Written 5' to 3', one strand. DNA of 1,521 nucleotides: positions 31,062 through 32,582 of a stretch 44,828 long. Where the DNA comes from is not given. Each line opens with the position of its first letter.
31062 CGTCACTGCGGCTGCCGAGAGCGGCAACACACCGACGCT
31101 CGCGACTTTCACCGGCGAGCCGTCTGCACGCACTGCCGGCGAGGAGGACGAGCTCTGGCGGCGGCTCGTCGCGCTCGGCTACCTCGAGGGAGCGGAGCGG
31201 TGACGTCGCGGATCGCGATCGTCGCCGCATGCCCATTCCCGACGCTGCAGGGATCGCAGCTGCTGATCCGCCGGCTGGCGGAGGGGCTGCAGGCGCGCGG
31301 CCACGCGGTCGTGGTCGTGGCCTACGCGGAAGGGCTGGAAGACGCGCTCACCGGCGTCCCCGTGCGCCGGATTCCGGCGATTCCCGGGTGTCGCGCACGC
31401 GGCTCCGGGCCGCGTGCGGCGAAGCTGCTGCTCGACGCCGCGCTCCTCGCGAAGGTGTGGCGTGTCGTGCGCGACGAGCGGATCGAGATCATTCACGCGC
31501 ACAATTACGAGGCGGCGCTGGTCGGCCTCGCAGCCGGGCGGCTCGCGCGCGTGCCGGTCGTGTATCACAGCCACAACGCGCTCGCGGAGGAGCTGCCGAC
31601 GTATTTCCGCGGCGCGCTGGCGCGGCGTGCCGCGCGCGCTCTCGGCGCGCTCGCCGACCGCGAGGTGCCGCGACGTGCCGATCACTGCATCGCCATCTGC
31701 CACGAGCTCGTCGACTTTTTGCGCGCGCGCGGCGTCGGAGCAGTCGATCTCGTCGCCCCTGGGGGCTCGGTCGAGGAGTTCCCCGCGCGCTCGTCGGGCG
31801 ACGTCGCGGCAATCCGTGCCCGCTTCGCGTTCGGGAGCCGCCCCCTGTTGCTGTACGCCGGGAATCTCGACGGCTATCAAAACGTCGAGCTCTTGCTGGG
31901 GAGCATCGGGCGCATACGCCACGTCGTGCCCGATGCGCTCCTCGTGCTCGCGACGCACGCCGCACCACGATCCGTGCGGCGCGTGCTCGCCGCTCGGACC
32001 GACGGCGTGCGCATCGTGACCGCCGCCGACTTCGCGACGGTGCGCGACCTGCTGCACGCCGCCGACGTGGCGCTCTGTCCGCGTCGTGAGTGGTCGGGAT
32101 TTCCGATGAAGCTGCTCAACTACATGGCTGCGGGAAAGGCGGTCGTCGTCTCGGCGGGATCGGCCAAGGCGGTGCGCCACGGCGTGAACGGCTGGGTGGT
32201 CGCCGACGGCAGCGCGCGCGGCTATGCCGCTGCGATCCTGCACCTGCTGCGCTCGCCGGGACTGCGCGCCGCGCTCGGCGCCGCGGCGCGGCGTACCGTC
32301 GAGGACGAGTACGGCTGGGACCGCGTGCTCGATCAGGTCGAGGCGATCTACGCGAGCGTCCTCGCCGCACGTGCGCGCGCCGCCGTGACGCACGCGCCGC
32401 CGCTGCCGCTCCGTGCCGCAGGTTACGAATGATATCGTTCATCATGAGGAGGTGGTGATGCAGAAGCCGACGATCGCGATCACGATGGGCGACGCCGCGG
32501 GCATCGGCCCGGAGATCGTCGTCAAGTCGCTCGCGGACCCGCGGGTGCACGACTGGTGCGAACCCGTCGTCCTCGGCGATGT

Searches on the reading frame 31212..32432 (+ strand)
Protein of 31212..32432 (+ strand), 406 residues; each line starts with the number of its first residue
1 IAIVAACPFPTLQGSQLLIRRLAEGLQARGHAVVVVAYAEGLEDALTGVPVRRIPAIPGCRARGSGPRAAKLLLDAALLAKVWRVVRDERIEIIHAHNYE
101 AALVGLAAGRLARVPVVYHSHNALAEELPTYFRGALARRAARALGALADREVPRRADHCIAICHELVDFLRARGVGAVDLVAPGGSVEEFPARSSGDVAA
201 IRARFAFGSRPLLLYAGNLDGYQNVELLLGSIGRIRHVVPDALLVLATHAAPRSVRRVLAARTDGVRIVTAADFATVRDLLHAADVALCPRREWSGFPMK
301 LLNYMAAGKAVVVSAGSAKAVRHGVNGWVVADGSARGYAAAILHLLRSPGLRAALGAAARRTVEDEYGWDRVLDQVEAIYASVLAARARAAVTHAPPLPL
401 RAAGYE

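Call 71: search_protein_families(library=ncbifam, proteins=[window:31212-32432:+], max_evalue=0.00001)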
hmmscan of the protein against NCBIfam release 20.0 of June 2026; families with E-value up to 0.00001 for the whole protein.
window:31212-32432:+ (406 aa): 12 families
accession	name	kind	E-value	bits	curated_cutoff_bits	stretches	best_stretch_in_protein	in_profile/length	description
TIGR04063.1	stp3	hypoth_equivalog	9.5e-25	87.3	442.05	1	42-384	48-396/397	TIGR04063 family PEP-CTERM/XrtA system glycosyltransferase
TIGR03087.1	stp1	hypoth_equivalog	3e-16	59.6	316.65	1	214-381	228-395/397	TIGR03087 family PEP-CTERM/XrtA system glycosyltransferase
TIGR02149.1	glgA_Coryne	subfamily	1.4e-15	57.4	302.4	1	90-384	83-391/391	glycogen synthase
NF053787.1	GlcN_PG_synth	equivalog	3.1e-15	55.9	480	1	85-384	77-360/361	N-acetylglucosaminyl phosphatidylglycerol synthase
NF007640.0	PRK10307.1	subfamily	6.9e-15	54.9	276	1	136-379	152-403/411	WcaI family glycosyltransferase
TIGR03088.1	stp2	hypoth_equivalog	2.2e-13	50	409.05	1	77-384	68-374/374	TIGR03088 family PEP-CTERM/XrtA system glycosyltransferase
TIGR03449.1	mycothiol_MshA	equivalog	2.4e-13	49.8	462.5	1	83-384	95-404/406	D-inositol-3-phosphate glycosyltransferase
TIGR03999.1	thiol_BshA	equivalog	8e-12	44.8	273.7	1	267-384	256-374/375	N-acetyl-alpha-D-glucosaminyl L-malate synthase BshA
NF038229.1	Glyco4_Geo_Pelo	equivalog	5.1e-10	38.9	400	1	275-384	229-337/338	GPMC system family 4 glycosyltransferase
TIGR04047.1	MSMEG_0565_glyc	hypoth_equivalog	2.4e-09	36.8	259.85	1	143-380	127-371/373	MSMEG_0565 family glycosyltransferase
NF041876.1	EPS_EpsE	equivalog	6.2e-09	35.6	400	1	263-370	275-383/389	exopolysaccharide biosynthesis GT4 family glycosyltransferase EpsE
NF038295.1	EPS_HpsP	equivalog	3.3e-08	33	550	1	174-383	173-387/388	hormogonium polysaccharide biosynthesis glycosyltransferase HpsP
